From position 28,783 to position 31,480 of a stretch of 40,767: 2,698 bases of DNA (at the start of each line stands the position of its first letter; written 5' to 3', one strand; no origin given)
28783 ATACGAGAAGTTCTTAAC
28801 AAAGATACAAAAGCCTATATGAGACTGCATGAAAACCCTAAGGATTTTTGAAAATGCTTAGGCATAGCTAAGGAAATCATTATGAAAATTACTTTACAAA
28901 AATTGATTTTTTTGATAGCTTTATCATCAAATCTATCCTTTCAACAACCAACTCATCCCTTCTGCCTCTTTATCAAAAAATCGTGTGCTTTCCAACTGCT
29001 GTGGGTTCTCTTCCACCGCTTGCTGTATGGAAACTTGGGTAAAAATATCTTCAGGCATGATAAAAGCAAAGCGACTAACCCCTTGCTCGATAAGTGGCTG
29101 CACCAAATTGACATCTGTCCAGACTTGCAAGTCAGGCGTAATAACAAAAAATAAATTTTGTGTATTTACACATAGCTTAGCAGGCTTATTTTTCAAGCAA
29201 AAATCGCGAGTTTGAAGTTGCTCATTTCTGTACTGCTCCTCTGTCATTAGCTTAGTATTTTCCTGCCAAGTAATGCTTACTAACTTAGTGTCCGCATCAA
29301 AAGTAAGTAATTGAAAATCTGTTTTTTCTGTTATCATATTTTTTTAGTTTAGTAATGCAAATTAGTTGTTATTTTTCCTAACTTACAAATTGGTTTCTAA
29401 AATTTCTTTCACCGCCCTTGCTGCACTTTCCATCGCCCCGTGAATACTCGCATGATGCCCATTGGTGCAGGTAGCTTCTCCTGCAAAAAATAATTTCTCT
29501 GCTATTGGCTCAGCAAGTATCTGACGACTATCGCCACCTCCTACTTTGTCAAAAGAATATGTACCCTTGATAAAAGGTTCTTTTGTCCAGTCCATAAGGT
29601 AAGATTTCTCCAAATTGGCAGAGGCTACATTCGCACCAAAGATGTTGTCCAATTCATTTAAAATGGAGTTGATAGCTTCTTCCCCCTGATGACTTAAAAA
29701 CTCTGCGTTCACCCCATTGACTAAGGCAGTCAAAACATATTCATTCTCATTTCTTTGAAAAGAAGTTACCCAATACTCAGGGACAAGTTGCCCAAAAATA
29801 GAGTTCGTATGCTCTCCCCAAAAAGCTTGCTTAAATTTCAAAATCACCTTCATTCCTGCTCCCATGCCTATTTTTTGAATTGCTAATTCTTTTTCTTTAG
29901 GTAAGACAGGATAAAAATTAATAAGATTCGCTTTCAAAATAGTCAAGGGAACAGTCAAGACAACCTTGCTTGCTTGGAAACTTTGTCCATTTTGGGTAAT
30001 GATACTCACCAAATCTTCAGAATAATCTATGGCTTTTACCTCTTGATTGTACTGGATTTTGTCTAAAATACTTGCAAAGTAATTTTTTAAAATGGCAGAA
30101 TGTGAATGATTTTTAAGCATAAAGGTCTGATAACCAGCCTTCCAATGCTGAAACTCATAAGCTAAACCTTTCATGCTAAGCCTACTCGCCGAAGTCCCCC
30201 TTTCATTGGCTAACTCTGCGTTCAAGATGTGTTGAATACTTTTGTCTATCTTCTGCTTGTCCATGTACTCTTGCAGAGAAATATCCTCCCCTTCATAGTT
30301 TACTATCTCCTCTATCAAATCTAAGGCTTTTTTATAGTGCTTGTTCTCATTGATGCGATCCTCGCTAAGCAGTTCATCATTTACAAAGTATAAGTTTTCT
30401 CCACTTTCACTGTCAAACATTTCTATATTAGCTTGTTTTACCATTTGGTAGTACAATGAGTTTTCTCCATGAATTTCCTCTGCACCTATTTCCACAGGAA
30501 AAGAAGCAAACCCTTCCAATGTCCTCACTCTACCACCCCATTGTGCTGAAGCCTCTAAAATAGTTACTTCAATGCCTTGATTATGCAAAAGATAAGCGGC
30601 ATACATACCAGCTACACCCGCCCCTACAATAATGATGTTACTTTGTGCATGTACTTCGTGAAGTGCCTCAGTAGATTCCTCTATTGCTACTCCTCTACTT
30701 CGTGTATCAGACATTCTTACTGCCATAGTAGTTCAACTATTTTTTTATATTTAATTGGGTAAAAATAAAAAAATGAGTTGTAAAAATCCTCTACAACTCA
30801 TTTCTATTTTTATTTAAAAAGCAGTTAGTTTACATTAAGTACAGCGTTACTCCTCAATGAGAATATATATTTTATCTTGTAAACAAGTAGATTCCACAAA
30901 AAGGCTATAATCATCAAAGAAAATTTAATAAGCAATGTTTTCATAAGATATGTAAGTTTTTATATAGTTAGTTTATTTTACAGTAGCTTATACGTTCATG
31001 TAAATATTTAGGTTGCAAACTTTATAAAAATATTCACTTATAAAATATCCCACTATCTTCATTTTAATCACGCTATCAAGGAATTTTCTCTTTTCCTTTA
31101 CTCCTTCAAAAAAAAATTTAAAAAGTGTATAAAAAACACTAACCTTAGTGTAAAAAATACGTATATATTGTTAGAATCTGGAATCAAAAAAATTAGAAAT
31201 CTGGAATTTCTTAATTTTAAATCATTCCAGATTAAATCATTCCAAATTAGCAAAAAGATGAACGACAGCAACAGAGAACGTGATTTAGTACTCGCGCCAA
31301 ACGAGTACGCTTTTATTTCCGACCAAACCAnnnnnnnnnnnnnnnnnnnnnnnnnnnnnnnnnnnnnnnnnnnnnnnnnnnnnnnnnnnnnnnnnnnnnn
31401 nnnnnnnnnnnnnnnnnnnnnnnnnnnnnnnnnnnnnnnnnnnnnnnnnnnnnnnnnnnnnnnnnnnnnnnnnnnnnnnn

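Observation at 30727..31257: A 530-bp gene-free AT-rich region upstream of the vault gene contains an orphan bidirectional terminator and an operator-like repeat array; candidate small RNA and regulatory locus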

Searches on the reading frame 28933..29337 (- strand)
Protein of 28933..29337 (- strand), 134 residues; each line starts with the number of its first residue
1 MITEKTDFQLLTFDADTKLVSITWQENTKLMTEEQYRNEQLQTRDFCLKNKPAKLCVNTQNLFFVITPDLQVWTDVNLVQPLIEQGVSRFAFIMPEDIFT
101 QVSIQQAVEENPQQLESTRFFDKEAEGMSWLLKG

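Call 9: search_protein_families(library=pfam, proteins=[window:28933-29337:-])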
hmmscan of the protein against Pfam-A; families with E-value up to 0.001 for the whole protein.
window:28933-29337:- (134 aa): 0 families

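Call 54: search_protein_families(library=pfam, proteins=[window:28936-29337:-], max_evalue=10)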
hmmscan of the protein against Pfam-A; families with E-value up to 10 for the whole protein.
window:28936-29337:- (134 aa): 1 family
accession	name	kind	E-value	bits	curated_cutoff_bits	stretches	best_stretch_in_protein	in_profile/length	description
PF00930.27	DPPIV_N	-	0.034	13.3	22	1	9-115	174-275/354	Dipeptidyl peptidase IV (DPP IV) N-terminal region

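Call 55: search_protein_families(library=ncbifam, proteins=[window:28936-29337:-], max_evalue=1)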
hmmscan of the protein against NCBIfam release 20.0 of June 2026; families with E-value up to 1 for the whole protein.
window:28936-29337:- (134 aa): 0 families

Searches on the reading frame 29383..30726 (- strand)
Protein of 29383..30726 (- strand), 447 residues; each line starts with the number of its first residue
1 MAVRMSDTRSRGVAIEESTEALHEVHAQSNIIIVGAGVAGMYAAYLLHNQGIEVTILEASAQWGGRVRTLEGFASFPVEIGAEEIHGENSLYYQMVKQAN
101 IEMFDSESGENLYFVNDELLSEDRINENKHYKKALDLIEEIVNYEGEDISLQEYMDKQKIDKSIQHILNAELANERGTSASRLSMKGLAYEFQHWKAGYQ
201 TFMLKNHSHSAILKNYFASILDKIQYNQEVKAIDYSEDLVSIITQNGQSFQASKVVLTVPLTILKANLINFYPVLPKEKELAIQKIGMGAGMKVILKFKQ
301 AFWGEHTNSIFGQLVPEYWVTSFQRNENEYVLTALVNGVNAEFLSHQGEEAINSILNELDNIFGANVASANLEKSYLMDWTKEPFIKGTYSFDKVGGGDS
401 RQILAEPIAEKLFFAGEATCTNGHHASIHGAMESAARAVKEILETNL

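Call 9: search_protein_families(library=pfam, proteins=[window:29383-30726:-])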
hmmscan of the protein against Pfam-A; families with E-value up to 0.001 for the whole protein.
window:29383-30726:- (447 aa): 12 families
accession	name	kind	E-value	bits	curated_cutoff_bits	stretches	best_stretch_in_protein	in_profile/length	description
PF01593.30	Amino_oxidase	-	4.8e-55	188.1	19.8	1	38-443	1-443/443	Flavin containing amine oxidoreductase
PF13450.12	NAD_binding_8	-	1.4e-11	45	21.9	1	33-97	1-66/68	NAD(P)-binding Rossmann-like domain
PF07992.20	Pyr_redox_2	-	1.1e-07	32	26.1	1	13-62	127-176/291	Pyridine nucleotide-disulphide oxidoreductase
PF03486.20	HI0933_like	-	2.6e-07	30.8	50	1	30-68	2-40/244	HI0933-like protein Rossmann domain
PF01946.23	Thi4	-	1.1e-06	28.5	26.2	1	21-67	11-57/235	Thi4 family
PF01134.28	GIDA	-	1.9e-06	27.7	22.1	0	31-107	2-80/391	Glucose inhibited division protein A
PF01266.30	DAO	-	6.2e-06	26.4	27.9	1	31-64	2-35/353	FAD dependent oxidoreductase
PF01494.25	FAD_binding_3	-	1.5e-05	24.8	22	1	30-61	3-34/349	FAD binding domain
PF00890.30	FAD_binding_2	-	1.7e-05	24.6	20.4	1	31-73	2-44/414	FAD binding domain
PF13738.12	Pyr_redox_3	-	2.2e-05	24.3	30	0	32-60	1-30/305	Pyridine nucleotide-disulphide oxidoreductase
PF13454.12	NAD_binding_9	-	0.00022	21.6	21.8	0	32-67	1-40/155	FAD-NAD(P)-binding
PF01262.27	AlaDh_PNT_C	-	0.00065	19.6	23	0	26-67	24-67/214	Alanine dehydrogenase/PNT, C-terminal domain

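Call 41: find_homologous_proteins(query=window:29386-30726:-, max_evalue=1e-50)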
Query window:29386-30726:- (447 aa): 390 proteins with E <= 1e-50 among 7018 candidates; the best 120 are listed.
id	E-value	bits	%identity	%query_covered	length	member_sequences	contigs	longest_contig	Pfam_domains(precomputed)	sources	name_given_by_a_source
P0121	1.4e-282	955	96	100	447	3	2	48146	PF01946.24,PF01266.31,PF01593.31,PF13450.13,PF00890.31,PF07992.21,PF03486.21,PF01134.29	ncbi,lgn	ncbi:MAG: NAD(P)/FAD-dependent oxidoreductase [Thermoflexibacter sp.]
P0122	2.1e-268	908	91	100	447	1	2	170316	PF01946.24,PF01266.31,PF01593.31,PF13450.13,PF00890.31,PF07992.21,PF03486.21,PF01134.29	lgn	-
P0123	8.4e-244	827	82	99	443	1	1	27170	PF01266.31,PF01593.31,PF13450.13,PF00890.31,PF03486.21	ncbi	-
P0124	5.8e-242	821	81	100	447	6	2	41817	PF01946.24,PF01593.31,PF13450.13,PF00890.31,PF07992.21,PF03486.21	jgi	-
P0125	3.8e-191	653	64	99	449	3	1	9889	PF01266.31,PF01593.31,PF13450.13,PF00890.31,PF07992.21,PF03486.21,PF01494.26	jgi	jgi:monoamine oxidase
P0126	3.9e-169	581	60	100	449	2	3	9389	PF01946.24,PF01593.31,PF13450.13,PF00890.31,PF07992.21,PF13738.13,PF03486.21,PF01134.29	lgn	-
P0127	1.7e-168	579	58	99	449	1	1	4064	PF01946.24,PF01593.31,PF13450.13,PF07992.21,PF13738.13,PF03486.21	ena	-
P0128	1.7e-167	576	60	99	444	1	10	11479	PF01946.24,PF01593.31,PF13450.13,PF00890.31,PF07992.21,PF03486.21,PF01494.26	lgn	-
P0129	4.7e-167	574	61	98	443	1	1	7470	PF01946.24,PF01593.31,PF13450.13,PF03486.21,PF01494.26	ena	-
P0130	1.9e-163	562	59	98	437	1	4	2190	PF01946.24,PF01593.31,PF13450.13,PF00890.31,PF07992.21,PF03486.21,PF01494.26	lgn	-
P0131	3.2e-163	562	58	99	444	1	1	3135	PF01946.24,PF01593.31,PF13450.13,PF07992.21,PF03486.21,PF01494.26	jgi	jgi:monoamine oxidase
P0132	8.5e-158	544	57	98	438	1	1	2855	PF01593.31,PF13450.13,PF07992.21,PF03486.21,PF01134.29,PF01494.26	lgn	-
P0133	1.8e-154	533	57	98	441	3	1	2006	PF01946.24,PF01266.31,PF01593.31,PF13450.13,PF00890.31,PF07992.21,PF03486.21,PF01494.26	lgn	-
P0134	5.3e-153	528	53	99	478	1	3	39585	PF01593.31,PF13450.13,PF07992.21,PF03486.21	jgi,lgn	jgi:monoamine oxidase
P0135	7.7e-128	445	49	94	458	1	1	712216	PF01266.31,PF01593.31,PF13450.13,PF07992.21,PF03486.21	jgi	jgi:monoamine oxidase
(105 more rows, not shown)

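Call 42: find_encoding_contigs(protein=P0121, flank=3000, max_places=2)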
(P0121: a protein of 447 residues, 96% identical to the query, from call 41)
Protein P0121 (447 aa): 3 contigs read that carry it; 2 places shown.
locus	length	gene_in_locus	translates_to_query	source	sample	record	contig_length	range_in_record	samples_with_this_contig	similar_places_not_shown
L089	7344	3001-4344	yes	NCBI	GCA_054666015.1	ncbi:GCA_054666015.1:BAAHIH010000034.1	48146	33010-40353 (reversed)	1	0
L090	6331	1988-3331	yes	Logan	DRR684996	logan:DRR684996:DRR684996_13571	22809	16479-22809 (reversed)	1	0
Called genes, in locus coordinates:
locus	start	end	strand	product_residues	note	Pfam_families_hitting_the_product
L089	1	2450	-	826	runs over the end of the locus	PF17795:Vault_3 (weak), PF11978:MVP_shoulder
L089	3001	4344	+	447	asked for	PF01946:Thi4 (weak), PF07992:Pyr_redox_2 (weak), PF00890:FAD_binding_2 (weak), PF01134:GIDA (faint), PF01266:DAO (weak), PF01593:Amino_oxidase, PF03486:HI0933_like (faint), PF13450:NAD_binding_8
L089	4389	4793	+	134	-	-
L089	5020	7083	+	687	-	PF07696:7TMR-DISMED2, PF07695:7TMR-DISM_7TM, PF00512:HisKA, PF02518:HATPase_c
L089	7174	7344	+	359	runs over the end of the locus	PF13480:Acetyltransf_6 (weak), PF04377:ATE_C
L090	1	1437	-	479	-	?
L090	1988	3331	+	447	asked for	PF01946:Thi4 (weak), PF07992:Pyr_redox_2 (weak), PF00890:FAD_binding_2 (weak), PF01134:GIDA (faint), PF01266:DAO (weak), PF01593:Amino_oxidase, PF03486:HI0933_like (faint), PF13450:NAD_binding_8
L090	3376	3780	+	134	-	-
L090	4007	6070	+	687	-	PF07696:7TMR-DISMED2, PF07695:7TMR-DISM_7TM, PF00512:HisKA, PF02518:HATPase_c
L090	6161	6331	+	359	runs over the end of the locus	PF13480:Acetyltransf_6 (weak), PF04377:ATE_C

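Call 43: find_encoding_contigs(protein=P0122, flank=3000, max_places=2)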
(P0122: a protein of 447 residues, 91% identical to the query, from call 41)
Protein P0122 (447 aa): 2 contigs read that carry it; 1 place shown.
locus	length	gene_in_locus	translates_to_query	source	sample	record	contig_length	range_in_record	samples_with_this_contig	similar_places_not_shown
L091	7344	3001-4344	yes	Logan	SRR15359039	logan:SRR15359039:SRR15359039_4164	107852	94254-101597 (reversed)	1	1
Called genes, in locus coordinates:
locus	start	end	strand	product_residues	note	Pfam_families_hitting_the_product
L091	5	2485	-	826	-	PF17795:Vault_3 (weak), PF11978:MVP_shoulder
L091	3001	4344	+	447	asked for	PF01946:Thi4 (weak), PF07992:Pyr_redox_2 (faint), PF00890:FAD_binding_2 (weak), PF01134:GIDA (faint), PF01266:DAO (weak), PF01593:Amino_oxidase, PF03486:HI0933_like (faint), PF13450:NAD_binding_8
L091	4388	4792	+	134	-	-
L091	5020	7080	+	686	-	PF07696:7TMR-DISMED2 (weak), PF07695:7TMR-DISM_7TM, PF00512:HisKA, PF02518:HATPase_c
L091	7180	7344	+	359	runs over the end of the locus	PF13480:Acetyltransf_6 (weak), PF04377:ATE_C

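Call 44: find_encoding_contigs(protein=P0125, flank=3000, max_places=1)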
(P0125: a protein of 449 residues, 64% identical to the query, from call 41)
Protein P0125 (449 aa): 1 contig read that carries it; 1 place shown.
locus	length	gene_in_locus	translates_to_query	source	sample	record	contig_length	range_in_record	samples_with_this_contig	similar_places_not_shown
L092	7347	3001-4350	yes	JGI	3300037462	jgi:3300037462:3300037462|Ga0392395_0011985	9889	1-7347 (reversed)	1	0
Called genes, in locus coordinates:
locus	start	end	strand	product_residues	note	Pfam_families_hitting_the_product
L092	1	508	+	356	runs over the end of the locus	-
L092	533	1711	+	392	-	PF01839:FG-GAP (faint), PF13517:FG-GAP_3, PF22301:AUDH_beta_propeller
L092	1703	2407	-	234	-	PF00230:MIP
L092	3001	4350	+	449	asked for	PF01494:FAD_binding_3 (weak), PF03486:HI0933_like (weak), PF07992:Pyr_redox_2 (faint), PF00890:FAD_binding_2 (weak), PF01266:DAO (weak), PF01593:Amino_oxidase, PF13450:NAD_binding_8, PF01593:Amino_oxidase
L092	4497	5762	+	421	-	-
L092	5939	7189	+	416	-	PF20706:GT4-conflict, PF00534:Glycos_transf_1, PF13692:Glyco_trans_1_4, PF13524:Glyco_trans_1_2 (weak)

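Call 48: find_encoding_contigs(protein=P0126, flank=2500, max_places=1)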
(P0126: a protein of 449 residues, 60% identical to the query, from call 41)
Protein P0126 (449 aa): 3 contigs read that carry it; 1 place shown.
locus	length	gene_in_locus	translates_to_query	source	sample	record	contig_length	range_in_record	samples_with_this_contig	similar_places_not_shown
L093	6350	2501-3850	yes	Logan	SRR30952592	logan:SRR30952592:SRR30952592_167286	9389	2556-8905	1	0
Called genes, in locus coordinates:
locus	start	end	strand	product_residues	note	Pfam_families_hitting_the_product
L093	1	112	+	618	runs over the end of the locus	PF00144:Beta-lactamase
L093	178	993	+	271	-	PF00756:Esterase, PF12146:Hydrolase_4 (weak)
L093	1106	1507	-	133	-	PF01741:MscL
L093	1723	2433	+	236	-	PF00230:MIP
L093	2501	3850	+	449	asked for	PF01946:Thi4 (weak), PF00890:FAD_binding_2, PF01134:GIDA (faint), PF01593:Amino_oxidase, PF03486:HI0933_like (weak), PF07992:Pyr_redox_2 (faint), PF13450:NAD_binding_8, PF13738:Pyr_redox_3 (faint)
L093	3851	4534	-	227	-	-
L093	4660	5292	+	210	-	PF21090:P-loop_SecA (faint)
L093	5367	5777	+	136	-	-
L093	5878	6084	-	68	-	-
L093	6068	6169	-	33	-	-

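Call 49: find_encoding_contigs(protein=P0128, flank=2500, max_places=1)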
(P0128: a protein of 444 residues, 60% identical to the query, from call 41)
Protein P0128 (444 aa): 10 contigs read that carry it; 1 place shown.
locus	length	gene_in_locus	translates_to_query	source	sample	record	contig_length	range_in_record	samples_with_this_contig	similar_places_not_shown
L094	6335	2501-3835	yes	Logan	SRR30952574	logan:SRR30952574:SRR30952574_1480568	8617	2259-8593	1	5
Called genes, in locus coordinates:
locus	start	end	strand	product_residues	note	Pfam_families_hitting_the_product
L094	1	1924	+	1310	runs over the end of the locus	PF17517:IgGFc_binding, PF13385:Laminin_G_3, PF18962:Por_Secre_tail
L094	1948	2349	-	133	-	-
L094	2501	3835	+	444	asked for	PF01946:Thi4 (weak), PF00890:FAD_binding_2 (faint), PF01494:FAD_binding_3 (weak), PF03486:HI0933_like (weak), PF07992:Pyr_redox_2 (faint), PF01593:Amino_oxidase, PF13450:NAD_binding_8, PF01593:Amino_oxidase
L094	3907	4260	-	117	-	PF07366:SnoaL (weak), PF20409:SnoaL_5, PF12680:SnoaL_2 (weak)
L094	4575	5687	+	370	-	PF19783:DUF6268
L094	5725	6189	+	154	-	PF09917:DUF2147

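Call 50: find_encoding_contigs(protein=P0134, flank=2500, max_places=1)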
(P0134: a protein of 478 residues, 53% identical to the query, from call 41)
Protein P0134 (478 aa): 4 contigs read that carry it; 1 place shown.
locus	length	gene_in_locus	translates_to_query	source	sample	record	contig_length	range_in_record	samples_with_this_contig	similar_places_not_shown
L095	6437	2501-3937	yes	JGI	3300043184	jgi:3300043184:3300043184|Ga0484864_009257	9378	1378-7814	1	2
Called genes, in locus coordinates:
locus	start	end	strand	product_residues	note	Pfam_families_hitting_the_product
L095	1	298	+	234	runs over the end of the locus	PF00230:MIP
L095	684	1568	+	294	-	PF00535:Glycos_transf_2, PF13641:Glyco_tranf_2_3 (weak)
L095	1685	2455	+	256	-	-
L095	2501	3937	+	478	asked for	PF03486:HI0933_like (faint), PF07992:Pyr_redox_2 (weak), PF01593:Amino_oxidase, PF13450:NAD_binding_8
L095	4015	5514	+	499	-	PF00474:SSF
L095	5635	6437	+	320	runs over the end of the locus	PF00535:Glycos_transf_2, PF10111:Glyco_tranf_2_2, PF13506:Glyco_transf_21 (faint), PF13641:Glyco_tranf_2_3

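Call 55: search_protein_families(library=ncbifam, proteins=[window:29386-30726:-], max_evalue=1)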
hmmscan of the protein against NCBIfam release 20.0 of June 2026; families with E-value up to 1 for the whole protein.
window:29386-30726:- (447 aa): 147 families (the best 25 are shown)
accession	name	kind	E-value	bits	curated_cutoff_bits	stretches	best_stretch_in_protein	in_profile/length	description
TIGR03467.1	HpnE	equivalog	1.3e-14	54.4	283.05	2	31-70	1-40/430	hydroxysqualene dehydroxylase HpnE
NF005560.0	PRK07233.1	equivalog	2.1e-12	46.6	252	2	30-70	2-42/435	hypothetical protein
NF008845.0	PRK11883.1-5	equivalog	9.8e-12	43.9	560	2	28-119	4-102/468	protoporphyrinogen oxidase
TIGR00562.1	proto_IX_ox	equivalog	1.7e-11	43.4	97.85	1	29-104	3-79/470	protoporphyrinogen oxidase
NF045637.1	carotdesatCrtDProt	equivalog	7.6e-10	37.9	580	1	31-74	1-44/485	1-hydroxycarotenoid 3,4-desaturase CrtD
TIGR02734.1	crtI_fam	subfamily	2.6e-09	36.3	238.1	1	32-71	2-41/504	phytoene desaturase family protein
NF008841.0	PRK11883.1-1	equivalog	4.1e-09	35.9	517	1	29-83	4-60/453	protoporphyrinogen oxidase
TIGR02733.1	desat_CrtD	equivalog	7.9e-09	34.7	549.7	1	29-87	2-59/492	C-3',4' desaturase CrtD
NF005548.0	PRK07208.1-4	equivalog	3.4e-08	32.5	389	1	28-71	3-46/488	hypothetical protein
NF045599.1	bili_reduct_long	exception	4.6e-08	31.8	750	1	17-103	370-450/641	bilirubin reductase, long form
TIGR00275.1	TIGR00275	subfamily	8.1e-08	31.5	183.8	2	31-68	1-38/401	aminoacetone oxidase family FAD-binding enzyme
NF041087.1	bile_acid_BaiCD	equivalog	8.7e-08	30.7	825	1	16-69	368-421/642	bile acid Fe-S flavoenzyme BaiCD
NF009410.0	PRK12771.1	subfamily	1.4e-07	30.5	516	1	27-68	137-178/566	NAD(P)-binding protein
NF005313.0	PRK06847.1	subfamily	2.7e-07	29.9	372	1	28-63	4-39/375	hypothetical protein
TIGR03197.1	MnmC_Cterm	equivalog_domain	4.6e-07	29.3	174.2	1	31-63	2-34/400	FAD-dependent 5-carboxymethylaminomethyl-2-thiouridine(34) oxidoreductase MnmC1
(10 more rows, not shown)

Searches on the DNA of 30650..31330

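Call 39: search_rna_families(source=window, start=30650, end=31330, threshold=evalue, max_evalue=10)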
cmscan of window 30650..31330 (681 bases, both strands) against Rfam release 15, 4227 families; matches with E-value up to 10: 11.
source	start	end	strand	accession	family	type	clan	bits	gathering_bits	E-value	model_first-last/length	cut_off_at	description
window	30767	30882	-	RF02449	ncr1015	Gene; sRNA;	-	25.1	60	0.32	1-121/121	no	Bacillus sRNA ncr1015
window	30762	30812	-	RF00768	MIR405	Gene; miRNA;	-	23.3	102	0.16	1-83/83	no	MIR405 microRNA precursor family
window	30762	30812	+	RF00768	MIR405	Gene; miRNA;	-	21.2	102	0.57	1-83/83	no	MIR405 microRNA precursor family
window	31176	31236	-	RF02705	B_rapa_snoR775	Gene; snRNA; snoRNA; HACA-box;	-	20.1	64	3.1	1-127/127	no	Brassica rapa small nucleolar RNA 775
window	30762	30824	-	RF02371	PyrG_leader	Cis-reg; leader;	-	19.2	65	7.6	1-78/78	no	PyrG leader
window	30746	30821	+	RF00340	SNORA36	Gene; snRNA; snoRNA; HACA-box;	CL00035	18.5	43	1.3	1-132/132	no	Small nucleolar RNA SNORA36 family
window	30986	31075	-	RF01197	snR39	Gene; snRNA; snoRNA; CD-box;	CL00054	18.2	40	2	1-95/95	no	Small nucleolar RNA snR39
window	31090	31153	-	RF02982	gltS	Cis-reg;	-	18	47.5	9.5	1-105/105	no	gltS RNA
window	30760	30812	-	RF03940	MIR9563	Gene; miRNA;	-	16.4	90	4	1-127/127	no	MIR9563 microRNA precursor family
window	30772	30859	-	RF04339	Plastid-psbJ-3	Cis-reg;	CL00152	15.6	61.7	6.7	1-125/125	no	Plastid-psbJ-3 3UTR RNA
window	30774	30833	+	RF02527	SSRC38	Gene; sRNA;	-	14.5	80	6.7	1-166/166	no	Streptococcus sRNA SSRC38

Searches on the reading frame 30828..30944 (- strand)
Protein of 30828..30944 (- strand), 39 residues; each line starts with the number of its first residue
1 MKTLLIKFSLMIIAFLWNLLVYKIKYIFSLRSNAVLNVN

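Call 54: search_protein_families(library=pfam, proteins=[window:30828-30944:-], max_evalue=10)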
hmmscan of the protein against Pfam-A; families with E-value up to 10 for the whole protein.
seq(39 aa): 0 families

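Call 55: search_protein_families(library=ncbifam, proteins=[window:30828-30944:-], max_evalue=1)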
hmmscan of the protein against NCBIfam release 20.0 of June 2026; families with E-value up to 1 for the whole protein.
seq(39 aa): 0 families

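Call 59: search_protein_representatives(protein=window:30828-30944:-)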
Query: 39 residues. Proteins with E-value up to 0.001 (for the whole library): 0; up to 1e-10: 0; up to 1e-30: 0. The best 0 are listed.
